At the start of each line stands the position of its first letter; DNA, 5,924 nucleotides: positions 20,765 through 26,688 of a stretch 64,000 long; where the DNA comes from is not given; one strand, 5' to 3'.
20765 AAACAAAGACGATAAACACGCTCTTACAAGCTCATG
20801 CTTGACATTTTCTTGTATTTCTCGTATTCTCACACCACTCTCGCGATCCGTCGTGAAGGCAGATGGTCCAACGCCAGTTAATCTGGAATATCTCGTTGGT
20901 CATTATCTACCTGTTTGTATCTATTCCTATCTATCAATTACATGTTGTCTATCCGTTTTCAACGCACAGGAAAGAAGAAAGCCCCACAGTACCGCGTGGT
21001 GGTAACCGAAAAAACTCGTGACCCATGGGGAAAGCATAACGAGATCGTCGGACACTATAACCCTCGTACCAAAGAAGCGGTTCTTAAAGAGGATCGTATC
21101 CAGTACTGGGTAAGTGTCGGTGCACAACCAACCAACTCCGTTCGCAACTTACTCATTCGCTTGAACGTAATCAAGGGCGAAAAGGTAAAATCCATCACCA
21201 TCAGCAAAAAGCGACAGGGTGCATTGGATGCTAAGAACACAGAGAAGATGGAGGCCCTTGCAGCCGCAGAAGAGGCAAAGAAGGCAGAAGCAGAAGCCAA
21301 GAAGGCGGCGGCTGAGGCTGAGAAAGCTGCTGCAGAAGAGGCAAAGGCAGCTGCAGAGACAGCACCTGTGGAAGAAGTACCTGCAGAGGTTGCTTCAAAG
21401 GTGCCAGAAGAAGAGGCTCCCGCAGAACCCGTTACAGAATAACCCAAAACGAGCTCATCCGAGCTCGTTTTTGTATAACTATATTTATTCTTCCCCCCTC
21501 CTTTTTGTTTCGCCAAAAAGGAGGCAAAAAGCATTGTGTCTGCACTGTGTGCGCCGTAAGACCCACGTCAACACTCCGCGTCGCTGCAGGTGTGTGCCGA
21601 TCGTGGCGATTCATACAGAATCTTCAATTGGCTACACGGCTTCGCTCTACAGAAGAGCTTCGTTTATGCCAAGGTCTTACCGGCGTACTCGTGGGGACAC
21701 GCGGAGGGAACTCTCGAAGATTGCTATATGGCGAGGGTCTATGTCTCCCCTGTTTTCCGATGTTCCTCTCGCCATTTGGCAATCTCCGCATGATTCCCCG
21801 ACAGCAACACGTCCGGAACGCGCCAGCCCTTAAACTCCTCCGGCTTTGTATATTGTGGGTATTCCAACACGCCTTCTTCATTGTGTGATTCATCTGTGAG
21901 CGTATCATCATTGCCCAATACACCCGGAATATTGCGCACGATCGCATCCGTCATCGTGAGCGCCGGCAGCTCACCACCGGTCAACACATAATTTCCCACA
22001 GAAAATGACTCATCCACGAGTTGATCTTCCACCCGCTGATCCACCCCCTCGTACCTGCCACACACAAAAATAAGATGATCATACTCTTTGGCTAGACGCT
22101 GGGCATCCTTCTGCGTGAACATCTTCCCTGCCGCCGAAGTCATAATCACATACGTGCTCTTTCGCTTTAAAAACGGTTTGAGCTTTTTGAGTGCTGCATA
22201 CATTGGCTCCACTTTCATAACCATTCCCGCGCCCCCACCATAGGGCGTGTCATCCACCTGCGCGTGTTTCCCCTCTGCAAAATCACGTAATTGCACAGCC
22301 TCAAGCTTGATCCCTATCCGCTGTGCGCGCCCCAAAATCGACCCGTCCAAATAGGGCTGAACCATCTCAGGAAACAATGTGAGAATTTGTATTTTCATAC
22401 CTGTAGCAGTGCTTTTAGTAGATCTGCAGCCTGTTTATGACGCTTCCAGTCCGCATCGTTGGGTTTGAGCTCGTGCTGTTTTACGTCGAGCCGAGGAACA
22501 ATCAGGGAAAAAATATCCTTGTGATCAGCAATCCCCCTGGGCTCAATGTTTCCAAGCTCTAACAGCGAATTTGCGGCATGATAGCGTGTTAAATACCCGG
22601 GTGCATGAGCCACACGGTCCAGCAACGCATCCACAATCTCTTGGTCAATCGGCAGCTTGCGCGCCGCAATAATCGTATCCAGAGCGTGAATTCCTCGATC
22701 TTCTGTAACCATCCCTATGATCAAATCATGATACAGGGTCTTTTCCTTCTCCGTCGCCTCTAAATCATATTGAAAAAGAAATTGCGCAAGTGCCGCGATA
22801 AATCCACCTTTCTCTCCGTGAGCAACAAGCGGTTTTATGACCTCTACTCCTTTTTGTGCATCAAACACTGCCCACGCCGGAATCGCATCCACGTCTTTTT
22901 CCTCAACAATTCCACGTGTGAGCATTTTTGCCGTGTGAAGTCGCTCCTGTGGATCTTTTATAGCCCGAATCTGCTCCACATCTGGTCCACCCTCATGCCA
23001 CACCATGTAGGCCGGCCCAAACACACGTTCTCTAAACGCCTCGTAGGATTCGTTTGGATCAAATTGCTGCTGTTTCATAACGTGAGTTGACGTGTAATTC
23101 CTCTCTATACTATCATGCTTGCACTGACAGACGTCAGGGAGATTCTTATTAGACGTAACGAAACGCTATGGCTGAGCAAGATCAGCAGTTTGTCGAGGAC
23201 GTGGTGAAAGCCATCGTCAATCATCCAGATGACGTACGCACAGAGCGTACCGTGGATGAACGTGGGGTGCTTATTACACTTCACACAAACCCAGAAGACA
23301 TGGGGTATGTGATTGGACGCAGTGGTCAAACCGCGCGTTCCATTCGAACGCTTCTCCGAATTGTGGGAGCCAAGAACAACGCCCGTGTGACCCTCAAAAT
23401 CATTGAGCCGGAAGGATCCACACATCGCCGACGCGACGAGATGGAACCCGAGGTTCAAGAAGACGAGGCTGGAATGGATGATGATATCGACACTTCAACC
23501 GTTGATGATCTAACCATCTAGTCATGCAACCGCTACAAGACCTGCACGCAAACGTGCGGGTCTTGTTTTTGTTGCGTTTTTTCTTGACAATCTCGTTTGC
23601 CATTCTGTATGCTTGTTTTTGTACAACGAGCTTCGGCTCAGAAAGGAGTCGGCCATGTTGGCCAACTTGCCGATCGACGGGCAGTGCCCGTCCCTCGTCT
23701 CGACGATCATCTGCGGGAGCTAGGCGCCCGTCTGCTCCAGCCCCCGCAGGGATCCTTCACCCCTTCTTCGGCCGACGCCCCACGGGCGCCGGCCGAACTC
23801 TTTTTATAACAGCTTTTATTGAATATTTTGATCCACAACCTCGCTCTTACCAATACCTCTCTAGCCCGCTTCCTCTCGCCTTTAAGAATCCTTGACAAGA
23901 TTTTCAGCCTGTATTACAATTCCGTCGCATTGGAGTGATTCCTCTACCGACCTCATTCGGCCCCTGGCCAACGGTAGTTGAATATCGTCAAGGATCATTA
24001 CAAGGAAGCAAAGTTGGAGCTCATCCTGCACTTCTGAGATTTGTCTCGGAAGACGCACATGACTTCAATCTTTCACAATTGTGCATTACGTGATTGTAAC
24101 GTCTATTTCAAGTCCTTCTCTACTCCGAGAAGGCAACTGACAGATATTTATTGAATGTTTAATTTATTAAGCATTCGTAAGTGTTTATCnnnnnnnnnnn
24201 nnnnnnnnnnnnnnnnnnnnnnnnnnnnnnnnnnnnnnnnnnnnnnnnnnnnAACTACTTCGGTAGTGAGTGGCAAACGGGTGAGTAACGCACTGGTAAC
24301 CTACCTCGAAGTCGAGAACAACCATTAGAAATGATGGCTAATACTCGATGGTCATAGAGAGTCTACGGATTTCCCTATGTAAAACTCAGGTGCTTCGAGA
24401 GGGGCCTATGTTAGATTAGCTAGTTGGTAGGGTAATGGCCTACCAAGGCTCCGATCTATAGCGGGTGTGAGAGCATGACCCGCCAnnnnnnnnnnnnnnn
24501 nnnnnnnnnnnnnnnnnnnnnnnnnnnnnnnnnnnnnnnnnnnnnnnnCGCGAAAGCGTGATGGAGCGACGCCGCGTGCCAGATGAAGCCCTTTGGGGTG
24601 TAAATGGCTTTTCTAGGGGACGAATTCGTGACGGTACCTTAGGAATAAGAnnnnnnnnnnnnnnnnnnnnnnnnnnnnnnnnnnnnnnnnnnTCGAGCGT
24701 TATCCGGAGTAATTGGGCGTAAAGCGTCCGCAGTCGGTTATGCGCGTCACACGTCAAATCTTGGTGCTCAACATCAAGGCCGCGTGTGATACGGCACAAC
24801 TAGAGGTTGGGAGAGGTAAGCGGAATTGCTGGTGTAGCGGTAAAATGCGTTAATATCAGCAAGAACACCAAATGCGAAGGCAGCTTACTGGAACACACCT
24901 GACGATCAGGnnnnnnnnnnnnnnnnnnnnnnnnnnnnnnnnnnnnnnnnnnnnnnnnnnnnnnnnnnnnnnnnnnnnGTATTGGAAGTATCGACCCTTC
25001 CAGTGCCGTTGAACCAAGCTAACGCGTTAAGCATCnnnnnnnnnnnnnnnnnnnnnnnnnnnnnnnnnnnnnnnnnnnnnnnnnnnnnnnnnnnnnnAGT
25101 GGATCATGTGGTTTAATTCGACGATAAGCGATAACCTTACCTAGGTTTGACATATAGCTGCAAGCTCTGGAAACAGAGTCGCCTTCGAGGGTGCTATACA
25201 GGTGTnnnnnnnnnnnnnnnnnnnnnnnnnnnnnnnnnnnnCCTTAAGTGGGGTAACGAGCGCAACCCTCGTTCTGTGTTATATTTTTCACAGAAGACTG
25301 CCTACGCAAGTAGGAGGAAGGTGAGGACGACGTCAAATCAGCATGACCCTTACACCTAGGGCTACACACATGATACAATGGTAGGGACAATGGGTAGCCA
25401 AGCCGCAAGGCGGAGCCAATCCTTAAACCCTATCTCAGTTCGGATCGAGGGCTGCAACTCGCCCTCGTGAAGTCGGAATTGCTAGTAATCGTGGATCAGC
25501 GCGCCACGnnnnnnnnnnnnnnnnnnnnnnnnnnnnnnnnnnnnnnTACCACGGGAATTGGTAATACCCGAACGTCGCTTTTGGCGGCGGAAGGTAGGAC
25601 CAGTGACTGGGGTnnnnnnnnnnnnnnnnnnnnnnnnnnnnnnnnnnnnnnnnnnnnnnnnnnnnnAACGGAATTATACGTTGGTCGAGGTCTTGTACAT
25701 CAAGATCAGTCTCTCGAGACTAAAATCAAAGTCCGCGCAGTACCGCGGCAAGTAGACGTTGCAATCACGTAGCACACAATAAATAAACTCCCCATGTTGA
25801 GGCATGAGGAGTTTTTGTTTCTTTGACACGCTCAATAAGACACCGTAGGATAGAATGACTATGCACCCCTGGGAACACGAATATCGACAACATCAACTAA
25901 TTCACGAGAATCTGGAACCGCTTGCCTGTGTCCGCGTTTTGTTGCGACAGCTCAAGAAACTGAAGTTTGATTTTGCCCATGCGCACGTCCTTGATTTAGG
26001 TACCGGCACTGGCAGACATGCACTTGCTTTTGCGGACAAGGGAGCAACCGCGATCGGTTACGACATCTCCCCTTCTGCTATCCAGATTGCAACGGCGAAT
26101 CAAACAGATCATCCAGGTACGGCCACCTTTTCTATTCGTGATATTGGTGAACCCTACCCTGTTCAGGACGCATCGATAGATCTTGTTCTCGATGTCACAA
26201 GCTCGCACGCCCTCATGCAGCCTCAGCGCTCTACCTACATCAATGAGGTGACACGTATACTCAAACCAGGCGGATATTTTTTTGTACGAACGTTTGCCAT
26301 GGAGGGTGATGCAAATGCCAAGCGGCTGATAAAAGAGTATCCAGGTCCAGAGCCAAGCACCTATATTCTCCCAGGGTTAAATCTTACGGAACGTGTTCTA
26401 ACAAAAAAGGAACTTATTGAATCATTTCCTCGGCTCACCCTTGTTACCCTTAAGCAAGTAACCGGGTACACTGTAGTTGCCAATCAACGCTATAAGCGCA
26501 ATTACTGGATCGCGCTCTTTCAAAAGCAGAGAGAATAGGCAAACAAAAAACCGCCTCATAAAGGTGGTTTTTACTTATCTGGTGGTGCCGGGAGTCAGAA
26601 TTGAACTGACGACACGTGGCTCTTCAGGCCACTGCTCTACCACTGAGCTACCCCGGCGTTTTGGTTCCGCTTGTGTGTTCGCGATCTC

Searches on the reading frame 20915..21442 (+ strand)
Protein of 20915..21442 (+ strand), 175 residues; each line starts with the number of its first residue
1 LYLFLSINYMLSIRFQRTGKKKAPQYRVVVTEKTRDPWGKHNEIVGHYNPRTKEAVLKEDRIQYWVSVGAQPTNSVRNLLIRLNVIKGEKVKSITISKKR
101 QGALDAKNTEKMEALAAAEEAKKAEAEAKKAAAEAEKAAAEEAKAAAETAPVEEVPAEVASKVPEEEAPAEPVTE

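Call 75: search_protein_families(library=pfam, proteins=[window:20915-21442:+], max_evalue=0.001)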
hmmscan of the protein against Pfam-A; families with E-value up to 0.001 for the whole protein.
window:20915-21442:+ (175 aa): 1 family
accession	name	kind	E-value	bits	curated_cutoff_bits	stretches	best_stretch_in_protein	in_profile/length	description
PF00886.24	Ribosomal_S16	-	6e-18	65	27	1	17-73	1-62/62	Ribosomal protein S16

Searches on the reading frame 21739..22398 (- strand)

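Call 75: search_protein_families(library=pfam, proteins=[window:21739-22398:-], max_evalue=0.001)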
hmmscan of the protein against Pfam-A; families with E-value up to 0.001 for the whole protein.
window:21739-22398:- (219 aa): 1 family
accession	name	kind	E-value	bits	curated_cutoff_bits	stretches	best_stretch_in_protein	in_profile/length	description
PF01746.26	tRNA_m1G_MT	-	4.6e-55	186.8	27.3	1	31-214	11-186/195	tRNA (Guanine-1)-methyltransferase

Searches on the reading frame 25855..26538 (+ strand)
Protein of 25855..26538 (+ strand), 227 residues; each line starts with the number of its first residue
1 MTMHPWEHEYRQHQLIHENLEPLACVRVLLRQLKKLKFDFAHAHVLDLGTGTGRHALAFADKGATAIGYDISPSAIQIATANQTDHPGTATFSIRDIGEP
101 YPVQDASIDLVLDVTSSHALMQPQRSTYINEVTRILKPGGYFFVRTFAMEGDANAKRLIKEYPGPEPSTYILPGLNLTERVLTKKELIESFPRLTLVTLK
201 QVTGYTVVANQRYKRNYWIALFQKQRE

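Call 75: search_protein_families(library=pfam, proteins=[window:25855-26538:+], max_evalue=0.001)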
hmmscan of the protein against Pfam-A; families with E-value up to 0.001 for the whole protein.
window:25855-26538:+ (227 aa): 12 families
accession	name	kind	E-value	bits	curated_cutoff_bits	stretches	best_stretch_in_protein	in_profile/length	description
PF13847.12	Methyltransf_31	-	5.3e-19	68.8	27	1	42-150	4-115/145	Methyltransferase domain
PF13649.12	Methyltransf_25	-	4e-18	66.3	27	1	45-140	1-97/97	Methyltransferase domain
PF08241.18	Methyltransf_11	-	1.5e-16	61.2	21.2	1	46-144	1-95/95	Methyltransferase domain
PF13489.12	Methyltransf_23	-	4.5e-12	46.4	27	1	25-207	9-161/164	Methyltransferase domain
PF08242.18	Methyltransf_12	-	1.2e-11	45.6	30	1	46-142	1-98/98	Methyltransferase domain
PF05724.17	TPMT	-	1.1e-06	29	26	1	6-144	6-153/218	Thiopurine S-methyltransferase (TPMT)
PF06325.19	PrmA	-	5.4e-06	26.6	22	1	41-142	161-256/296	Ribosomal protein L11 methyltransferase (PrmA)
PF05175.20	MTS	-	2.4e-05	24.5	23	1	27-141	21-135/170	Methyltransferase small domain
PF01209.24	Ubie_methyltran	-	2.7e-05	24.1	20.1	1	35-147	41-154/233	ubiE/COQ5 methyltransferase family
PF05148.21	Methyltransf_8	-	9e-05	22.9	27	1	22-144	56-156/219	Hypothetical methyltransferase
PF02353.26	CMAS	-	0.00043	20.1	27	1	33-178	55-196/273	Mycolic acid cyclopropane synthetase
PF01555.25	N6_N4_Mtase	-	0.00068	20.1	26.7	0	12-79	157-219/221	DNA methylase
